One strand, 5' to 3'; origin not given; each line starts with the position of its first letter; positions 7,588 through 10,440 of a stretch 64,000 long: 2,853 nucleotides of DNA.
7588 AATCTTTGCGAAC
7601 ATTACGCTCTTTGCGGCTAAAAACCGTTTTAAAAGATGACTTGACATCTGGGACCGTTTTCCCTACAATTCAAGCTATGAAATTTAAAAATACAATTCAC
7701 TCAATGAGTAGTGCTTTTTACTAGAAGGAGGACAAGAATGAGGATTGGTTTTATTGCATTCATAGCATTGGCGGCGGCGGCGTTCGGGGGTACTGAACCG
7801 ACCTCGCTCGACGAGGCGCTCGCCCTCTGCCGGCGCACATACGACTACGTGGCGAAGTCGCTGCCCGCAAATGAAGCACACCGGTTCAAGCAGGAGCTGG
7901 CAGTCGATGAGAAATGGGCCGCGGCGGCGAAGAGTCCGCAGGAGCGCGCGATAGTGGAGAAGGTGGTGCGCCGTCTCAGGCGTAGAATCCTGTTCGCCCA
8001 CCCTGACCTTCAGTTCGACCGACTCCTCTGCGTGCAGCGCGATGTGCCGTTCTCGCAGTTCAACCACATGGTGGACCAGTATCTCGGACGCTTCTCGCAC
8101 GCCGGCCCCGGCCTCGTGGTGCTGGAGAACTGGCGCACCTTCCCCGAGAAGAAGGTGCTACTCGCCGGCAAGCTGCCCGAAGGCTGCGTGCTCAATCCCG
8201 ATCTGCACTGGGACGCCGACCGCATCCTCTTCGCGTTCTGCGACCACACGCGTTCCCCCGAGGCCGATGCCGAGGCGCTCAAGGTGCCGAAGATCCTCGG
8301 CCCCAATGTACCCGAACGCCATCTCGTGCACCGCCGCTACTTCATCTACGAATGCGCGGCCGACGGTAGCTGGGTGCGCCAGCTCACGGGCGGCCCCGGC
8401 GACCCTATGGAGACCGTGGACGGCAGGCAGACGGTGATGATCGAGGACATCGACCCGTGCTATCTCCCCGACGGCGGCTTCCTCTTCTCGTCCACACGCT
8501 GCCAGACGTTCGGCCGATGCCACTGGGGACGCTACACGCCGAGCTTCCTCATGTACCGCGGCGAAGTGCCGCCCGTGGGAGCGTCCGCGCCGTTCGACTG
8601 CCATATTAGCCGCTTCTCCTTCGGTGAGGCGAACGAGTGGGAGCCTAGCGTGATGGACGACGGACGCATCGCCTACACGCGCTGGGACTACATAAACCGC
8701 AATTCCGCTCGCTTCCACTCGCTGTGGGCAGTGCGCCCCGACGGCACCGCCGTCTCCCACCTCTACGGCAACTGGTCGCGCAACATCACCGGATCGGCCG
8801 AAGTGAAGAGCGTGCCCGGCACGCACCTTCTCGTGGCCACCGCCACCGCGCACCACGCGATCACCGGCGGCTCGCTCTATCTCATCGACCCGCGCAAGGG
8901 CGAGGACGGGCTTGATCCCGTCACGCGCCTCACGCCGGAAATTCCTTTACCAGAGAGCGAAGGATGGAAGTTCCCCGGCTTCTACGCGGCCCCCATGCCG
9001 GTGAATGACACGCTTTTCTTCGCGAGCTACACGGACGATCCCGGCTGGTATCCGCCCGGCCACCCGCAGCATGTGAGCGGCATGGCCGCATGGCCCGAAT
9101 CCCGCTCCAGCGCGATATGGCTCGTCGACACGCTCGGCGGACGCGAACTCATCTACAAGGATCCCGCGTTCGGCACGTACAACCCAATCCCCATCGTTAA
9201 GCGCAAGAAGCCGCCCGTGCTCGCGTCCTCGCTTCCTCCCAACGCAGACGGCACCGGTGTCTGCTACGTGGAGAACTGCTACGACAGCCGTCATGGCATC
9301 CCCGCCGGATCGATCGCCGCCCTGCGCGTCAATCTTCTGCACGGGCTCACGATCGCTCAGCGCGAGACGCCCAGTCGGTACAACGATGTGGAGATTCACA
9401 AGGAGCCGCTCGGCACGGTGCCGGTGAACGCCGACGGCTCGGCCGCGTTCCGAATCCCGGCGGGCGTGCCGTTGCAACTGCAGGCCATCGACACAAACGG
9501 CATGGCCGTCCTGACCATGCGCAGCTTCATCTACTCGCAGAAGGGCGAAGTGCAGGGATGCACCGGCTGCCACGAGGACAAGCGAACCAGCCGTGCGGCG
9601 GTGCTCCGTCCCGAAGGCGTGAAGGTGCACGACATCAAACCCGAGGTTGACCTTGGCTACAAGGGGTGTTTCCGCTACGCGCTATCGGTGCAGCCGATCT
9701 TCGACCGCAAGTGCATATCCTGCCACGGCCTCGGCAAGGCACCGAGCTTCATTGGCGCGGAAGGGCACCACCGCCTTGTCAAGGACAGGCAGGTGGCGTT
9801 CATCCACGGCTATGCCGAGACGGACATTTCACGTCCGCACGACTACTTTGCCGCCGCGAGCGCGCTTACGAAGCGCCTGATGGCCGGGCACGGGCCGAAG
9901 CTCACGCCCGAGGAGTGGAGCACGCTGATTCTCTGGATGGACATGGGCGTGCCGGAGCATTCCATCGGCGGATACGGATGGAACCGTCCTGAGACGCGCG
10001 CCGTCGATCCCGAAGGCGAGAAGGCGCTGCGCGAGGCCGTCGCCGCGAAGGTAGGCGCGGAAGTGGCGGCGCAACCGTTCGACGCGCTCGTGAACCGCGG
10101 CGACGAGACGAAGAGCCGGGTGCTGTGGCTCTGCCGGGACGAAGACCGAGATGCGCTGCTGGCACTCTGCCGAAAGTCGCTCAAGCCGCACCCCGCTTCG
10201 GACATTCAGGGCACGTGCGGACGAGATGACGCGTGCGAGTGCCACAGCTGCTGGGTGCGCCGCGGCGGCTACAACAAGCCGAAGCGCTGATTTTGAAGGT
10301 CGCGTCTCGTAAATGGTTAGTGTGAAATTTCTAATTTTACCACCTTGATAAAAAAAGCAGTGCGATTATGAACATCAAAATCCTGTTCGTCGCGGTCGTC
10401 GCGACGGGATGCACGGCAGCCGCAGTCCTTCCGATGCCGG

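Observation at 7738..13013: Secreted beta-propeller + CxxCH (HzsA-related / PSCyt-like) proteins embedded in a glycan-degradation neighbourhood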

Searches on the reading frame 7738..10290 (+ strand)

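Call 3: search_protein_families(library=pfam, proteins=[window:7738-10290:+], max_evalue=0.1)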
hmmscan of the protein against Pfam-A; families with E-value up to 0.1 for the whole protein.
window:7738-10290:+ (850 aa): 4 families
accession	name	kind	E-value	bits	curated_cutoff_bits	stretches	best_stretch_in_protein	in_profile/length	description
PF18582.6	HZS_alpha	-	1.3e-18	67.8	26.6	1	554-613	39-98/98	Hydrazine synthase alpha subunit middle domain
PF13442.11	Cytochrome_CBB3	-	0.0035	18.1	27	1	652-734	7-68/68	Cytochrome C oxidase, cbb3-type, subunit III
PF09699.15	Paired_CXXCH_1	-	0.017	15.2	20.6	0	606-616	30-40/41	Doubled CXXCH motif (Paired_CXXCH_1)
PF00034.26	Cytochrom_C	-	0.049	15.4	21.3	0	653-734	6-86/90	Cytochrome c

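Call 4: search_protein_families(library=ncbifam, proteins=[window:7738-10290:+], max_evalue=0.1)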
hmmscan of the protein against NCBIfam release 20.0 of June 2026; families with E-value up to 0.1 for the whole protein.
window:7738-10290:+ (850 aa): 2 families
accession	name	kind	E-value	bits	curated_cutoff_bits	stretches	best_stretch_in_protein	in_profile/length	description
NF052339.1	hydrazine_alpha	equivalog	1.9e-10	39.3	800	1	559-619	531-591/804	hydrazine synthase subunit alpha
TIGR01905.1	paired_CXXCH_1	subfamily_domain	0.027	14.4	25.2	0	607-624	8-25/41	doubled CXXCH domain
